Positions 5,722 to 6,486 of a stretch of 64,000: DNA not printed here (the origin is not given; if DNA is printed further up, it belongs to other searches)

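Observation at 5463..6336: Fur-family metalloregulator translationally coupled to a His-motif lipoprotein inside a glycosyltransferase operon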

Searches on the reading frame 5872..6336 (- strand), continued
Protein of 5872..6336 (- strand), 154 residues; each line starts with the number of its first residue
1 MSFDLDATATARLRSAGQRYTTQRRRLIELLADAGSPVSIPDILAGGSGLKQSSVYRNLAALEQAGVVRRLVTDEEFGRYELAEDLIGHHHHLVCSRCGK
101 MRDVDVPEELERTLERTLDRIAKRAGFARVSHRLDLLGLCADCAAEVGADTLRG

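Call 13: find_encoding_contigs(protein=P0003, flank=10000, max_places=3)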
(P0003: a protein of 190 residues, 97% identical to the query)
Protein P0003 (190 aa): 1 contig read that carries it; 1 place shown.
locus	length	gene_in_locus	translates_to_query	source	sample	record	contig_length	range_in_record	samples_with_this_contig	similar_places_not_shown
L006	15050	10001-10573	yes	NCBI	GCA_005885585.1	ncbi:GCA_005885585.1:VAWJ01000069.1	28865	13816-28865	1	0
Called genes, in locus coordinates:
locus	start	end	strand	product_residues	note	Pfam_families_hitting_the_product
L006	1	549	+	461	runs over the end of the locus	PF00291:PALP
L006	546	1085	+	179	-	PF00583:Acetyltransf_1, PF13673:Acetyltransf_10 (faint), PF13508:Acetyltransf_7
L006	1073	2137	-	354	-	PF04311:DUF459, PF13472:Lipase_GDSL_2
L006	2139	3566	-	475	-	PF03062:MBOAT, PF13813:MBOAT_2 (weak)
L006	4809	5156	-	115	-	PF03795:YCII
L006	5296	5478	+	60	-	-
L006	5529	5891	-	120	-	PF00571:CBS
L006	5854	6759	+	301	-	PF00730:HhH-GPD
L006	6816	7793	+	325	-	PF08242:Methyltransf_12 (weak), PF08241:Methyltransf_11, PF13649:Methyltransf_25 (weak)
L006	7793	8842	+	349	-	PF00534:Glycos_transf_1, PF13692:Glyco_trans_1_4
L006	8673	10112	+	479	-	PF00534:Glycos_transf_1, PF13692:Glyco_trans_1_4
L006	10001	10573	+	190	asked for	PF01475:FUR, PF09339:HTH_IclR (weak)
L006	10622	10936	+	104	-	PF14347:DUF4399 (faint)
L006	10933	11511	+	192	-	PF02517:Rce1-like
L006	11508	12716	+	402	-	PF13458:Peripla_BP_6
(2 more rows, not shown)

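Call 18: find_related_loci(query=window:5872-6336:-, collection=genome_contigs, flank=10000)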
Query window:5872-6336:- (154 aa) in genome_contigs; peptide patterns used: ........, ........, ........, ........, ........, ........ (x = any residue, [..] = any of these).
600 stretches matched a pattern (row limit reached: there are more); 38 encode a relative of the query (tblastn E <= 1e-3); 38 distinct loci.
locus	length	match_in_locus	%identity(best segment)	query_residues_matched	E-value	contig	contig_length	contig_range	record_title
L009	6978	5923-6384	99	1-154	2e-99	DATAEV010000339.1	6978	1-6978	MAG TPA_asm: Actinomycetota bacterium isolate SMAG_U6786 k141_7004922, whole genome shotgun sequence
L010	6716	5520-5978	97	1-153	9e-96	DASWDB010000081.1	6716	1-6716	MAG TPA_asm: Actinomycetota bacterium isolate SMAG_U2724 k141_870380, whole genome shotgun sequence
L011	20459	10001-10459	96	1-153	4e-95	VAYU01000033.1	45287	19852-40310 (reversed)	MAG: Actinobacteria bacterium isolate AC_66 14_1009_16_30cm_scaffold_678, whole genome shotgun sequence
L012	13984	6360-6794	85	4-148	3e-78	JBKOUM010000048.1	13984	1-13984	MAG: Actinomycetota bacterium isolate GM_HAYS_MAG_00026 GM_HAYS_000000293572, whole genome shotgun sequence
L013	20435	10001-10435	77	1-145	5e-70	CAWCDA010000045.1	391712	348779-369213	MAG: uncultured Actinomycetes bacterium isolate MFD08700.bin.2.91 genome assembly, contig: contig_37273, whole genome sh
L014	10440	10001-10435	73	1-145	5e-70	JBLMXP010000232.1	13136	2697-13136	MAG: Planctomycetaceae bacterium isolate MAG253 PRJNA957066_bin34_renamed_231, whole genome shotgun sequence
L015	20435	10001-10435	76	1-145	1e-69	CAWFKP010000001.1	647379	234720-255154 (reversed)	MAG: uncultured Actinomycetes bacterium isolate MFD00392.bin.2.405 genome assembly, contig: contig_17313, whole genome s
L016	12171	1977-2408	76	1-144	5e-69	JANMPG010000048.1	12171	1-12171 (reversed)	MAG: Actinomycetes bacterium isolate OTE_51_metabat_502 OTE_51_k141_4031193, whole genome shotgun sequence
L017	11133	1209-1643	76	1-145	6e-69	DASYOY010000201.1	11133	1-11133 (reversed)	MAG TPA_asm: Actinomycetota bacterium isolate SMAG_U4442 k141_1650963, whole genome shotgun sequence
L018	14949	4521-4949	76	1-143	1e-68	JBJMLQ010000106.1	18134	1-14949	MAG: Actinomycetota bacterium isolate H1_18_all_fractions_metab_conc_61_70_18 k255_3759841, whole genome shotgun sequenc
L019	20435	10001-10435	75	1-145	9e-68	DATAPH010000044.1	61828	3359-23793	MAG TPA_asm: Actinomycetota bacterium isolate SMAG_U5436 k141_5450086, whole genome shotgun sequence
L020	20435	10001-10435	72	1-145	2e-67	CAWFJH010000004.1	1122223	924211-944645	MAG: uncultured Actinomycetes bacterium isolate MFD02242.bin.2.325 genome assembly, contig: contig_5329, whole genome sh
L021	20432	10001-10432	72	1-144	2e-65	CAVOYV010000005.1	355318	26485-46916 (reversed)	MAG: uncultured Actinomycetes bacterium isolate MFD09779.bin.2.169 genome assembly, contig: contig_60838, whole genome s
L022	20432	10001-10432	69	1-144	1e-60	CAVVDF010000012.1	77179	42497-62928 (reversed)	MAG: uncultured Actinomycetes bacterium isolate MFD02199.bin.2.138 genome assembly, contig: contig_98620, whole genome s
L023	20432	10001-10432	68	1-145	2e-59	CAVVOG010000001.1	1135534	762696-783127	MAG: uncultured Actinomycetes bacterium isolate MFD09779.bin.1.329 genome assembly, contig: contig_1082, whole genome sh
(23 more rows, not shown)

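Call 22: search_solved_structures(query=window:5872-6336:-, max_evalue=0.001, show_alignments=3)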
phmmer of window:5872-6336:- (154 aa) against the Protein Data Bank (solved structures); distinct sequences matched with E-value up to 0.001: 22.
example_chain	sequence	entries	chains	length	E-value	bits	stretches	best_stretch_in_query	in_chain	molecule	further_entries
2o03_A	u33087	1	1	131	5.7e-14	55.8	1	15-144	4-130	probable Zinc uptake regulation protein FurB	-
3mwm_A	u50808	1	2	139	6.1e-14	55.7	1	35-148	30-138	Putative metal uptake regulation protein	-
7vo0_G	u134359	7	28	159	1.6e-13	54.3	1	33-148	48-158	Putative metal uptake regulation protein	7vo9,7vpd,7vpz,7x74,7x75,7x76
6d57_A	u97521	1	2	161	1.5e-12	51.2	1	13-144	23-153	Ferric uptake regulation protein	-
4ets_A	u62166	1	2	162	1.5e-12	51.2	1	13-144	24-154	Ferric uptake regulation protein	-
2fe3_A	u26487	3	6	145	1.7e-12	51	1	10-145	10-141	Peroxide operon regulator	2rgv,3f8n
9ire_A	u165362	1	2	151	1.6e-09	41.4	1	12-144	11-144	Ferric uptake regulation protein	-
5fd6_A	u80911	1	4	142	4e-09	40.1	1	14-139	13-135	Ferric uptake regulation protein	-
5fd5_A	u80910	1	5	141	4.3e-09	40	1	14-139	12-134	Ferric uptake regulation protein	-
2xig_A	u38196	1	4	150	7.6e-09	39.2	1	13-144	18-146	FERRIC UPTAKE REGULATION PROTEIN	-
8j6w_A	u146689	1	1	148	1e-08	38.8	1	12-143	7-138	Ferric uptake regulation protein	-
1mzb_A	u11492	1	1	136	1.3e-08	38.4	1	10-136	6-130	ferric uptake regulation protein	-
3eyy_A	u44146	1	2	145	2.3e-08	37.6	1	12-145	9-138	Putative iron uptake regulatory protein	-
5nbc_A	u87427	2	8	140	1.8e-07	34.7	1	42-144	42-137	Ferric uptake regulation protein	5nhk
4raz_A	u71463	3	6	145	1.9e-07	34.6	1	11-140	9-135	DNA-binding transcriptional dual regulator of siderophore biosynthesis and transport(Fur f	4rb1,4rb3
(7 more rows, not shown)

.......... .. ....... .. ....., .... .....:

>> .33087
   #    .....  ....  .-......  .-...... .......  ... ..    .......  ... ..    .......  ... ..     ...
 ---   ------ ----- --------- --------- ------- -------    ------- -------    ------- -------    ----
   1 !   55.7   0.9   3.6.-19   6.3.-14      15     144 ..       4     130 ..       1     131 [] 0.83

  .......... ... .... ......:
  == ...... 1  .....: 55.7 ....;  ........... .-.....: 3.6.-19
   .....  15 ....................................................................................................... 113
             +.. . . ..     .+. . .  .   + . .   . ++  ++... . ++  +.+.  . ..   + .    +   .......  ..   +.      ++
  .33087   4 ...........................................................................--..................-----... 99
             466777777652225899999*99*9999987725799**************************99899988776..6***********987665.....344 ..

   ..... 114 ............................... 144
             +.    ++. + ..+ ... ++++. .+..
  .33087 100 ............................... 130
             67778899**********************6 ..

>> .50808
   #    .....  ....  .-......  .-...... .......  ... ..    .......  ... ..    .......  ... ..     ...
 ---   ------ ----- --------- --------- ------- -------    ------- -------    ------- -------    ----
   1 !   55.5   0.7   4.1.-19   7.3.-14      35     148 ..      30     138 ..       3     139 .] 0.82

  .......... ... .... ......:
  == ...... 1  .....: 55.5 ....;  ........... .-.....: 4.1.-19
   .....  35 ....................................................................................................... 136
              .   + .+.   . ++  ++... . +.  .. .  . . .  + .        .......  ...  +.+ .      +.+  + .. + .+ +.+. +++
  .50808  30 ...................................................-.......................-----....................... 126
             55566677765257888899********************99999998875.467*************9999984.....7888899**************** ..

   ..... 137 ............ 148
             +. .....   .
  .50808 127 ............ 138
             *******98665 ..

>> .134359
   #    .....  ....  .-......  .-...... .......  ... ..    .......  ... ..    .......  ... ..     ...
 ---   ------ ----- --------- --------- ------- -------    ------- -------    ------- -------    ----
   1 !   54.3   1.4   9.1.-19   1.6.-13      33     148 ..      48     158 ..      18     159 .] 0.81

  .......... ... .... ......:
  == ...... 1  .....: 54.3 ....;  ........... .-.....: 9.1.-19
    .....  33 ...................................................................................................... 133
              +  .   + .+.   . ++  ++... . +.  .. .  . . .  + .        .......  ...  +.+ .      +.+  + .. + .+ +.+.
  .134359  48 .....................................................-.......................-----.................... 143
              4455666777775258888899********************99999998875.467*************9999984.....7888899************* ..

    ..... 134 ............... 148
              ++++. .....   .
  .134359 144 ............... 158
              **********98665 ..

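Call 35: search_protein_families(library=pfam, proteins=[L003:675-1574:+, L005:5443-6369:+], max_evalue=0.1)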
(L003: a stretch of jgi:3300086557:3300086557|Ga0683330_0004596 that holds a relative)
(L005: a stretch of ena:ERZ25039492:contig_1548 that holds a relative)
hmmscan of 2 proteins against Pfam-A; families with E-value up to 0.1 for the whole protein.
L003:675-1574:+ (299 aa): 2 families
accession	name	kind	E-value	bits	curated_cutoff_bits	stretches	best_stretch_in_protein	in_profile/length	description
PF01297.22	ZnuA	-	7.2e-77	258.8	29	1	31-295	1-263/263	Zinc-uptake complex component A periplasmic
PF13801.11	Metal_resist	-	0.076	13.6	29.2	0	142-183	33-74/125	Heavy-metal resistance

L005:5443-6369:+ (308 aa): 1 family
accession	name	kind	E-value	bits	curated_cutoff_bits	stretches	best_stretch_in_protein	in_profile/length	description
PF01297.22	ZnuA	-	3.6e-77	259.8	29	1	40-304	1-263/263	Zinc-uptake complex component A periplasmic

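Call 45: search_solved_structures(query=L012:3862-4740:+, max_evalue=1e-10, show_alignments=1)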
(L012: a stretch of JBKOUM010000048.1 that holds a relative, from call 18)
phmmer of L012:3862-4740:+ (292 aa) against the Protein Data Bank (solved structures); distinct sequences matched with E-value up to 1e-10: 49.
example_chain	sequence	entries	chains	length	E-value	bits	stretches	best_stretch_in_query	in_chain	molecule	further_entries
7jj8_B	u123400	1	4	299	3.7e-49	170.9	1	20-286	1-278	Zinc-binding lipoprotein AdcA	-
7jj9_A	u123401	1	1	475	1.6e-48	168.9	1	20-286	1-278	Zinc-binding lipoprotein AdcA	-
2o1e_A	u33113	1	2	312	3.4e-47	164.5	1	12-289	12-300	YcdH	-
3gi1_A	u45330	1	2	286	6.8e-35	124.2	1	19-263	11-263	Laminin-binding protein of group A streptococci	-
4h0f_A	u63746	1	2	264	2.6e-34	122.3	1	22-263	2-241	Laminin-binding surface protein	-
3hjt_A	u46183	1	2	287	1.3e-33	119.9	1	21-263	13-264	Lmb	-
3cx3_A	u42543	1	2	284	6.1e-32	114.5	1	22-266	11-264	Lipoprotein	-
7lm7_A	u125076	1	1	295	8.5e-32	114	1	19-266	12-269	Adhesion protein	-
7lm5_A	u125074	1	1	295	3.6e-31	112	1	19-266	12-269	Adhesion protein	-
7lm6_A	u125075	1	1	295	1.2e-30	110.3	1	19-266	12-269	Adhesion protein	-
5hx7_A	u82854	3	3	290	5.8e-30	108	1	15-289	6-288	Manganese-binding lipoprotein MntA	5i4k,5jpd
2ov1_A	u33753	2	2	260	8.1e-27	97.7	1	24-262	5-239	Periplasmic binding protein component of an ABC type zinc uptake transporter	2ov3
8svc_A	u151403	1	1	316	4.8e-25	91.9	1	12-284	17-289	Metal ABC transporter substrate-binding protein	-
1pq4_A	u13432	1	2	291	8.9e-25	91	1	115-262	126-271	periplasmic binding protein component of an ABC type zinc uptake transporter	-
6q1c_A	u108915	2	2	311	1.2e-23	87.3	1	12-266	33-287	Periplasmic chelated iron-binding protein YfeA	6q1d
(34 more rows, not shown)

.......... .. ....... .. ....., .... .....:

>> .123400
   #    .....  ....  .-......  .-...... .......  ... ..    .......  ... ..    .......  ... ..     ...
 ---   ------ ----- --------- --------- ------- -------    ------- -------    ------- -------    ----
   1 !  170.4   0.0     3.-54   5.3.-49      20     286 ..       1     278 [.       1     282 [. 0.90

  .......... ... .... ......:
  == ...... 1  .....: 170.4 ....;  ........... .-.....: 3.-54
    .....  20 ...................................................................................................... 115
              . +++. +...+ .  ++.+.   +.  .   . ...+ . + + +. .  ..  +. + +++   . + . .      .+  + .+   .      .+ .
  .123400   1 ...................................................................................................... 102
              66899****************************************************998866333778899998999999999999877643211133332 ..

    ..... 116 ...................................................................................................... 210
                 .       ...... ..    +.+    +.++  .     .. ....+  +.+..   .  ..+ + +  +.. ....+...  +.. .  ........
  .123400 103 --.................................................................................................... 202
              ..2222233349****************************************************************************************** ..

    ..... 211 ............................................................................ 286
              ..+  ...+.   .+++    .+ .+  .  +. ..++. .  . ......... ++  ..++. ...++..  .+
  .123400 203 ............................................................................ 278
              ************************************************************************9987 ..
